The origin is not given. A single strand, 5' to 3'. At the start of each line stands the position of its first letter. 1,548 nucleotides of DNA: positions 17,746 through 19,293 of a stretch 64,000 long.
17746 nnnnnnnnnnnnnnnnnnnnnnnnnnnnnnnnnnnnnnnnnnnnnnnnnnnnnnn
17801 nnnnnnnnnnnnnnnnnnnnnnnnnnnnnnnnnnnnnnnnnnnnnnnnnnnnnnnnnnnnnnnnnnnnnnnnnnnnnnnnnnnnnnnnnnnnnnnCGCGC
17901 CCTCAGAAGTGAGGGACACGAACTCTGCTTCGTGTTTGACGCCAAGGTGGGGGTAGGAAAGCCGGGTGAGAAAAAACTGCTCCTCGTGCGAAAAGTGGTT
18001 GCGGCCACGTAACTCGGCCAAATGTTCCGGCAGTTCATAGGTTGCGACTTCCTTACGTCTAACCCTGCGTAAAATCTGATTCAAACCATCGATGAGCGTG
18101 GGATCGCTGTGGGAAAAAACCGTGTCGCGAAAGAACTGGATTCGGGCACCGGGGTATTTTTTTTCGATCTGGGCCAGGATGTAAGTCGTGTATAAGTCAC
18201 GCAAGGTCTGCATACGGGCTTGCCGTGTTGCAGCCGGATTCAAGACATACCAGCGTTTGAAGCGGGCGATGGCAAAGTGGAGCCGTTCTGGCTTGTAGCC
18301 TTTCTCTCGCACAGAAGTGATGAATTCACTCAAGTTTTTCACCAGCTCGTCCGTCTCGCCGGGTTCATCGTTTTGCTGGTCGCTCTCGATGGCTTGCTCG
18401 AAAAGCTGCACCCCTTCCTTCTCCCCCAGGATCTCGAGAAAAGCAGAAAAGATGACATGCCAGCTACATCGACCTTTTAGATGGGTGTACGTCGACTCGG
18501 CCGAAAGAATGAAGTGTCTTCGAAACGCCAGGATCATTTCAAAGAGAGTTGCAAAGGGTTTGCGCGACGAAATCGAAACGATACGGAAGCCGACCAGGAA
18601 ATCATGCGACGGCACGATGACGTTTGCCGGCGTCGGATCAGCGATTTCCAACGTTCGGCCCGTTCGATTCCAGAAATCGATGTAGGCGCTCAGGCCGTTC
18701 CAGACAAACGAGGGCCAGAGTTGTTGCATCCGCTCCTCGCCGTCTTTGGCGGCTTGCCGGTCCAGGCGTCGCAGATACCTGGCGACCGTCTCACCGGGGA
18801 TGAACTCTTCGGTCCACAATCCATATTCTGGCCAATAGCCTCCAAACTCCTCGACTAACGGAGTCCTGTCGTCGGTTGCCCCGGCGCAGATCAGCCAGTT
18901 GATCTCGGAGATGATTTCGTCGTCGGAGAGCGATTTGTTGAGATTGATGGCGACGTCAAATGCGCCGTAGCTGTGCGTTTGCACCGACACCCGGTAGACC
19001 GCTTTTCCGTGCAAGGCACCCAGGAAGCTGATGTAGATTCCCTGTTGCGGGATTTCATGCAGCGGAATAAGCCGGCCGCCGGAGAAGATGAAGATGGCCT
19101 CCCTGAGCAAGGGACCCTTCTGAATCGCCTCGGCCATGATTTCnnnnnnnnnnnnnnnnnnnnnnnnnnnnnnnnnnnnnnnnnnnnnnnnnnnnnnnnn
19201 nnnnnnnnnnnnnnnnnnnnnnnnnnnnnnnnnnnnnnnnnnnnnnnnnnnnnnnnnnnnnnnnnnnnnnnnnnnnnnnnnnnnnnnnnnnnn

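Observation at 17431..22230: Roughly 1600-aa protein with an acyl-adenylate-forming enzyme core, about 900 aa of unknown sequence and a GNAT-like C-terminus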

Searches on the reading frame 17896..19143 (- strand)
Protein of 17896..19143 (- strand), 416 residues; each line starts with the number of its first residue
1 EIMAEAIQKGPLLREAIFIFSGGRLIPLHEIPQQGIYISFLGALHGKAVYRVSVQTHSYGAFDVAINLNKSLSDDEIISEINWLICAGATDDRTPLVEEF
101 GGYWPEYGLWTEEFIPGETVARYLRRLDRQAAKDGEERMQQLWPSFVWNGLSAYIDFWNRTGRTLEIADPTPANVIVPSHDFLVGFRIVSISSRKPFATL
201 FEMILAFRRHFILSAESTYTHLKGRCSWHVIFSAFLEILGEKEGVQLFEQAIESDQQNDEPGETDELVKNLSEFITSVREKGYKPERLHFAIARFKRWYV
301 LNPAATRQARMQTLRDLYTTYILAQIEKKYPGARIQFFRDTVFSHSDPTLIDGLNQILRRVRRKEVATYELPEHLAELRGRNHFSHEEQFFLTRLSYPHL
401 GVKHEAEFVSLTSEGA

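Call 30: search_solved_structures(query=A3, max_evalue=10, show_alignments=3)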
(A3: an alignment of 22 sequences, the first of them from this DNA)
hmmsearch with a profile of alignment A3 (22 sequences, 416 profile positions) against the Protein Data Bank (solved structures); distinct sequences matched with E-value up to 10: 0.

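Call 32: find_related_loci(query=A3, collection=genome_contigs, flank=9000)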
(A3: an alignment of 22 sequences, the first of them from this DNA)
Query A3 (416 aa) in genome_contigs; peptide patterns used: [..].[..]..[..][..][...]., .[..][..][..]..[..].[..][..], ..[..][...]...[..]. (x = any residue, [..] = any of these).
359 stretches matched a pattern; 326 encode a relative of the query (tblastn E <= 1e-3); the best 80 are kept; 80 distinct loci.
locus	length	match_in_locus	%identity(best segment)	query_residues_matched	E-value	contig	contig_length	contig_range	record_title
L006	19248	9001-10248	65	1-416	0e+0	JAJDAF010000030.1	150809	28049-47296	MAG: candidate division KSB1 bacterium isolate OFTM356 OFTM356_29, whole genome shotgun sequence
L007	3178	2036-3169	69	1-381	0e+0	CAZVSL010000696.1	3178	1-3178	MAG TPA_asm: uncultured Calditrichaceae bacterium isolate SRP141376_co1_187 genome assembly, contig: NODE_46174_length_3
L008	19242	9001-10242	58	3-416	4e-174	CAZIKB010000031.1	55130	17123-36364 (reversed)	MAG TPA_asm: uncultured Cytophagia bacterium isolate binchicken_co121_9 genome assembly, contig: NODE_181_length_55130_c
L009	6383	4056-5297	59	3-416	9e-174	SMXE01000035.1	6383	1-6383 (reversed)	MAG: Caldithrix sp. isolate CR04bin15 k141_297268, whole genome shotgun sequence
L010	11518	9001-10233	60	5-415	3e-172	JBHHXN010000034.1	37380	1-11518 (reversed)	MAG: bacterium isolate D_1_bin.48 NODE_189_length_37380_cov_11.230087, whole genome shotgun sequence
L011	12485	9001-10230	60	1-416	2e-168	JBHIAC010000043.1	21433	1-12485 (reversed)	MAG: bacterium isolate K_3_bin.3 NODE_648_length_21433_cov_9.865235, whole genome shotgun sequence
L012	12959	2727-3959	59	3-416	5e-168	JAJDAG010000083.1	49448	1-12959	MAG: candidate division KSB1 bacterium isolate OFTM72 OFTM72_82, whole genome shotgun sequence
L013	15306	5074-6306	59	6-416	2e-166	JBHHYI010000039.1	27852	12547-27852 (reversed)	MAG: bacterium isolate Maj_2_bin.63 NODE_718_length_27852_cov_22.958161, whole genome shotgun sequence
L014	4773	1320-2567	56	1-416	4e-167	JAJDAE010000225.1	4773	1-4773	MAG: candidate division KSB1 bacterium isolate OFTM177 OFTM177_224, whole genome shotgun sequence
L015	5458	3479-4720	57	3-416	2e-165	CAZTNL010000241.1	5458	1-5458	MAG TPA_asm: uncultured Calditrichaceae bacterium isolate binchicken_co253_231 genome assembly, contig: NODE_13636_lengt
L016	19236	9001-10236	58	3-415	3e-161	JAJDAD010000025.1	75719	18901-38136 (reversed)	MAG: candidate division KSB1 bacterium isolate OFTM153 OFTM153_24, whole genome shotgun sequence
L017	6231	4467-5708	56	3-416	5e-158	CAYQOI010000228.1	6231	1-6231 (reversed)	MAG TPA_asm: uncultured Cytophagia bacterium isolate SRP162660_co2_222 genome assembly, contig: NODE_9850_length_6231_co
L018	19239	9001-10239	53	3-416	3e-153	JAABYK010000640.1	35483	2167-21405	MAG: candidate division KSB1 bacterium isolate CS3-K085 K_merged_R1_(paired)_contig_147142, whole genome shotgun sequenc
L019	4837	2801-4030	53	6-415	3e-148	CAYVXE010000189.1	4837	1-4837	MAG TPA_asm: uncultured Calditrichaceae bacterium isolate binchicken_co253_176 genome assembly, contig: NODE_16506_lengt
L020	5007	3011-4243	53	6-416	3e-146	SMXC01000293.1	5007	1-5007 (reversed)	MAG: Caldithrix sp. isolate N075bin58 k141_1511584, whole genome shotgun sequence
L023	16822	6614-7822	46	3-410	1e-122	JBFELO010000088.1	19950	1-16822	MAG: Candidatus Sulfomarinibacteraceae bacterium isolate Mix_mud02.2020.12.51 k141_1923797_length_19950_cov_9.9927, whol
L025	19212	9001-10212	47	6-415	1e-122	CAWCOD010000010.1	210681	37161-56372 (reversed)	MAG: uncultured Holophagae bacterium isolate MFD03804.bin.1.68 genome assembly, contig: contig_41118, whole genome shotg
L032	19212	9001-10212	45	6-415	1e-117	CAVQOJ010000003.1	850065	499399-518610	MAG: uncultured Holophagae bacterium isolate MFD09964.bin.1.228 genome assembly, contig: contig_16454, whole genome shot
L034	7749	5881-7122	43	3-416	5e-117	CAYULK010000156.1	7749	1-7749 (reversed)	MAG TPA_asm: uncultured Calditrichota bacterium isolate SRP128015_co2_49 genome assembly, contig: NODE_8168_length_7749_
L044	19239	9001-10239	42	3-415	6e-115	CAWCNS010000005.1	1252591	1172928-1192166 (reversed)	MAG: Calditrichia bacterium isolate MFD03804.bin.1.257 genome assembly, contig: contig_16231, whole genome shotgun seque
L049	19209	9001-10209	44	6-415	1e-113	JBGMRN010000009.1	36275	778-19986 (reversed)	MAG: Thermoanaerobaculales bacterium isolate N04_metabat2_bin.17 NODE_174_length_36275_cov_8.705301, whole genome shotgu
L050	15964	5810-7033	44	1-415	2e-113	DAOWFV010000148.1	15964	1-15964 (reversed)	MAG TPA_asm: Acidobacteriota bacterium isolate CSMAG_1974 CSMAG_1974_k141_1600057_length_15964_cov_16.3121, whole genome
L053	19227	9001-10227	42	3-411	1e-112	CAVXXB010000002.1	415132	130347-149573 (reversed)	MAG: Calditrichia bacterium isolate MFD03804.bin.1.47 genome assembly, contig: contig_23950, whole genome shotgun sequen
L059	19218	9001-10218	44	5-415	4e-112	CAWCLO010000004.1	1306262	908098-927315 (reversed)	MAG: Candidatus Sulfomarinibacteraceae bacterium isolate MFD03804.bin.1.185 genome assembly, contig: contig_15797, whole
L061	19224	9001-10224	43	3-416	2e-111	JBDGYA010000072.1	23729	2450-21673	MAG: Gemmatimonadota bacterium isolate M3-30_Bin_280 M3-30_Bin_280_scaffold_14130, whole genome shotgun sequence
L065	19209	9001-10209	42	6-415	8e-111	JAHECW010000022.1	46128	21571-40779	MAG: Acidobacteria bacterium isolate Ww181 NODE_1174_length_46128_cov_3.955333, whole genome shotgun sequence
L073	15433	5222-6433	41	6-416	9e-110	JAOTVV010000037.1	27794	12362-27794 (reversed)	MAG: Gemmatimonadota bacterium isolate 13_May_SF_Bin58 13_May_SF_Bin58_scaffold_1040_c1, whole genome shotgun sequence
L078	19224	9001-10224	43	3-415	6e-109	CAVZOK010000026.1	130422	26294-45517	MAG: Candidatus Sulfomarinibacteraceae bacterium isolate MFD03804.bin.2.114 genome assembly, contig: contig_55218, whole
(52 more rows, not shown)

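Call 36: search_protein_families(library=pfam, proteins=[L061:10807-12138:-, L023:8982-12173:-, L049:14158-15624:+, L059:16606-17766:+, L073:78-2138:+, L065:17406-19130:-, L023:13931-14395:-, L049:4339-5559:-], max_evalue=0.0001)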
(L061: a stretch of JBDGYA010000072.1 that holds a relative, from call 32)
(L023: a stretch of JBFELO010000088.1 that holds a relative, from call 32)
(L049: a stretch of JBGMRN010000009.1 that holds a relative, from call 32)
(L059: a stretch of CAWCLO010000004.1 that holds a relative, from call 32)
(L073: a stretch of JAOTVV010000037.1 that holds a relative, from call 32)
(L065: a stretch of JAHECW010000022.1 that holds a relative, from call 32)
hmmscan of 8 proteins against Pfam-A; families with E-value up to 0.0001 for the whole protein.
L061:10807-12138:- (443 aa): 1 family
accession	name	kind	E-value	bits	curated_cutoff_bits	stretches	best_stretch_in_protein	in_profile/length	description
PF00285.26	Citrate_synt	-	2.3e-92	310.2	27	1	42-420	1-357/357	Citrate synthase, C-terminal domain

L023:8982-12173:- (1063 aa): 6 families
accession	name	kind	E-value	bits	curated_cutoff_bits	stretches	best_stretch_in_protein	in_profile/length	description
PF14537.11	Cytochrom_c3_2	-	3.6e-25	88.7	25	1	89-179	4-78/79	Cytochrome c3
PF14522.11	Cytochrome_C7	-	8.3e-24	83.6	24.8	0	107-179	4-66/67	Cytochrome c7 and related cytochrome c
PF09699.15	Paired_CXXCH_1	-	8e-20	70.7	20.6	0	498-533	8-38/41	Doubled CXXCH motif (Paired_CXXCH_1)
PF22113.1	Mtrc-MtrF_II-IV_dom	-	1.5e-15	57.6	30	1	199-363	7-168/176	Outer membrane cytochrome MtrC/MtrF-like, domains II/IV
PF01292.26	Ni_hydr_CYTB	-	8.6e-09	35.9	30.1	1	792-970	1-156/179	Prokaryotic cytochrome b561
PF02085.21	Cytochrom_CIII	-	1.9e-08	35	22.9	0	86-179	25-101/101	Class III cytochrome C family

L049:14158-15624:+ (488 aa): 1 family
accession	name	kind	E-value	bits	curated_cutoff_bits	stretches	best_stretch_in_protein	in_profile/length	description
PF03264.19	Cytochrom_NNT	-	1.7e-09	38.1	24.1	1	113-200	9-100/174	NapC/NirT cytochrome c family, N-terminal region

L059:16606-17766:+ (386 aa): 0 families

L073:78-2138:+ (686 aa): 1 family
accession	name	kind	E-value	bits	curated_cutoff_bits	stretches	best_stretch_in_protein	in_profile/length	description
PF05359.17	DUF748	-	5.8e-05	21.7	50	0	34-142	18-124/1037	Domain of Unknown Function (DUF748)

L065:17406-19130:- (574 aa): 2 families
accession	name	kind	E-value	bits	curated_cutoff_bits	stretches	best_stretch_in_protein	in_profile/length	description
PF01464.25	SLT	-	1.5e-20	73.3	21.3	1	409-511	3-106/117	Transglycosylase SLT domain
PF00497.25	SBP_bac_3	-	5e-11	42.9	26.4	1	166-381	1-128/132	Bacterial extracellular solute-binding proteins, family 3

L023:13931-14395:- (154 aa): 2 families
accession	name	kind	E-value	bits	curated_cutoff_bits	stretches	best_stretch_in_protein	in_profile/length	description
PF13380.12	CoA_binding_2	-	1e-42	145.7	22.8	1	32-148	1-115/116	CoA binding domain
PF02629.25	CoA_binding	-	2.4e-05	25.4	22.3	1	32-117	4-92/97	CoA binding domain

L049:4339-5559:- (406 aa): 1 family
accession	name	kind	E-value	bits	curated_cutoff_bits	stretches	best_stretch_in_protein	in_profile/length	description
PF02073.20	Peptidase_M29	-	2.1e-44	152.4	27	1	18-376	4-381/406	Thermophilic metalloprotease (M29)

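Call 42: search_protein_families(library=pfam, proteins=[L008:16218-17990:-, L013:7364-9715:-, L013:9719-10858:-, L032:4621-5619:+, L025:10650-11549:+, L053:10841-13309:-, L034:1206-1778:+, L044:5018-5872:+, L078:2929-4071:-, L050:7516-7983:+], max_evalue=0.0001)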
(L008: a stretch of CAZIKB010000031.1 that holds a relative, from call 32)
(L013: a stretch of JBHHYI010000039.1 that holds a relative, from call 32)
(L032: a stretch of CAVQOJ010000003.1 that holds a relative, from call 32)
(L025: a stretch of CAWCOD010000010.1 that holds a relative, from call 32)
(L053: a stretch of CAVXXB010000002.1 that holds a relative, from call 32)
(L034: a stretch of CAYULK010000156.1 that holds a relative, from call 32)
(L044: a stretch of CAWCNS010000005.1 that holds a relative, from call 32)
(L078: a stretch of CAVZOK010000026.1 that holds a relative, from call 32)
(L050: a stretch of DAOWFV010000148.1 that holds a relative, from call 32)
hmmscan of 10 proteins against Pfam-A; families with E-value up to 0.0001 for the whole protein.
L008:16218-17990:- (590 aa): 5 families
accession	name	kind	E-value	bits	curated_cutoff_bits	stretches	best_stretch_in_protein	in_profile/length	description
PF00441.29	Acyl-CoA_dh_1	-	3.2e-33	115.4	22.4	1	251-414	1-145/150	Acyl-CoA dehydrogenase, C-terminal domain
PF02771.21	Acyl-CoA_dh_N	-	9.3e-30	103.7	22.9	1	29-140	2-111/113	Acyl-CoA dehydrogenase, N-terminal domain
PF02770.24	Acyl-CoA_dh_M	-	4.7e-23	81.6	33.3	1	146-238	1-96/97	Acyl-CoA dehydrogenase, middle domain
PF21263.2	Acyl-CoA-dh_C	-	4.2e-15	56.3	27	1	464-557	2-89/96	Acyl-CoA dehydrogenase, C-terminal domain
PF08028.16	Acyl-CoA_dh_2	-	7.7e-06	26.7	22.7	1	268-407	3-133/134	Acyl-CoA dehydrogenase, C-terminal domain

L013:7364-9715:- (783 aa): 5 families
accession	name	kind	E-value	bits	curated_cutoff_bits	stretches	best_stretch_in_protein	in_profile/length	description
PF02737.24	3HCDH_N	-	7.1e-44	150.3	22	1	9-185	1-179/180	3-hydroxyacyl-CoA dehydrogenase, NAD binding domain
PF00725.27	3HCDH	-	2.1e-20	73.5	22.1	1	189-288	2-96/97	3-hydroxyacyl-CoA dehydrogenase, C-terminal domain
PF00378.25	ECH_1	-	1.9e-10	41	27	1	484-613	13-140/251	Enoyl-CoA hydratase/isomerase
PF16113.10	ECH_2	-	3e-06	27.4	27.2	1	487-610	12-136/335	Enoyl-CoA hydratase/isomerase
PF03446.21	NAD_binding_2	-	2.2e-05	25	21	1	9-67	1-43/161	NAD binding domain of 6-phosphogluconate dehydrogenase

L013:9719-10858:- (379 aa): 2 families
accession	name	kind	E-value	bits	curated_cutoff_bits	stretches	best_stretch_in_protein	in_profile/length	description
PF00108.29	Thiolase_N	-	1.5e-57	195.4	26.4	1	9-248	2-259/260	Thiolase, N-terminal domain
PF02803.24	Thiolase_C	-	1e-49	167.7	27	1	256-378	1-123/123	Thiolase, C-terminal domain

L032:4621-5619:+ (332 aa): 0 families

L025:10650-11549:+ (299 aa): 0 families

L053:10841-13309:- (822 aa): 21 families
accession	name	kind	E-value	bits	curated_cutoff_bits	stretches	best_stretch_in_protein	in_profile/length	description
PF07724.20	AAA_2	-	2.3e-70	236.4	27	1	537-709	1-165/166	AAA domain (Cdc48 subfamily)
PF17871.7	AAA_lid_9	-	1.3e-31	109.1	22.8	1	345-446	2-103/104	AAA lid domain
PF02861.25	Clp_N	-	7.7e-29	100.1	20.7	2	17-66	2-51/53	Clp amino terminal domain, pathogenicity island component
PF00004.35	AAA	-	9.6e-24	84.7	21.2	2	206-317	2-109/131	ATPase family associated with various cellular activities (AAA)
PF10431.15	ClpB_D2-small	-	1.2e-23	83.4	21.9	1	717-796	2-81/81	C-terminal, D2-small domain, of ClpB protein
PF07728.20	AAA_5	-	6.4e-20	72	22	1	542-663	2-125/139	AAA domain (dynein-related subfamily)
PF00158.32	Sigma54_activat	-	2.1e-13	50.7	20.2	1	540-660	23-142/168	Sigma-54 interaction domain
PF13191.12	AAA_16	-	3.4e-12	47.6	32.6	1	183-230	2-52/167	AAA ATPase domain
PF13401.12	AAA_22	-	6.5e-10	39.9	27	0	201-285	4-96/130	AAA domain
PF20720.3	nSTAND3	-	6.1e-09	36.2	27.2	0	191-231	8-46/155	Novel STAND NTPase 3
PF01695.23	IstB_IS21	-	4.5e-07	30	24.1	0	191-227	81-117/238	IstB-like ATP binding protein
PF02151.25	UVR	-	4.6e-07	29.8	21.5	1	418-450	1-33/36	UvrB/uvrC motif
PF05496.18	RuvB_N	-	6.8e-07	29.6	27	0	511-563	9-57/159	Holliday junction DNA helicase RuvB P-loop domain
PF12775.13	AAA_7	-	6.3e-06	26.3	25.8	0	542-588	36-82/181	P-loop containing dynein motor region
PF04851.21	ResIII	-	7.1e-06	26.5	22.5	0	523-569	10-56/164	Type III restriction enzyme, res subunit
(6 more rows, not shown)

L034:1206-1778:+ (190 aa): 0 families

L044:5018-5872:+ (284 aa): 1 family
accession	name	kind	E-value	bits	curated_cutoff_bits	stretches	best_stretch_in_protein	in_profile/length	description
PF02621.19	VitK2_biosynth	-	3.5e-39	135.2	26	1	24-267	3-250/252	Menaquinone biosynthesis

L078:2929-4071:- (380 aa): 4 families
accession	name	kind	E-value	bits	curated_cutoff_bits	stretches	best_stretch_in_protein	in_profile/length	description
PF07724.20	AAA_2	-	1.9e-11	44.7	27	1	51-268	4-164/166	AAA domain (Cdc48 subfamily)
PF07728.20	AAA_5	-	2e-06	28.3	22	1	52-154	1-87/139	AAA domain (dynein-related subfamily)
PF00004.35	AAA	-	2.1e-06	28.7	21.2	1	53-173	1-97/131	ATPase family associated with various cellular activities (AAA)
PF13401.12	AAA_22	-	2.2e-05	25.2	27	1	50-146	5-97/130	AAA domain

L050:7516-7983:+ (155 aa): 1 family
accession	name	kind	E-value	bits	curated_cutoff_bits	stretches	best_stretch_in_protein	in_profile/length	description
PF00072.30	Response_reg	-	2.7e-21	76.3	30.2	1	38-149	1-110/111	Response regulator receiver domain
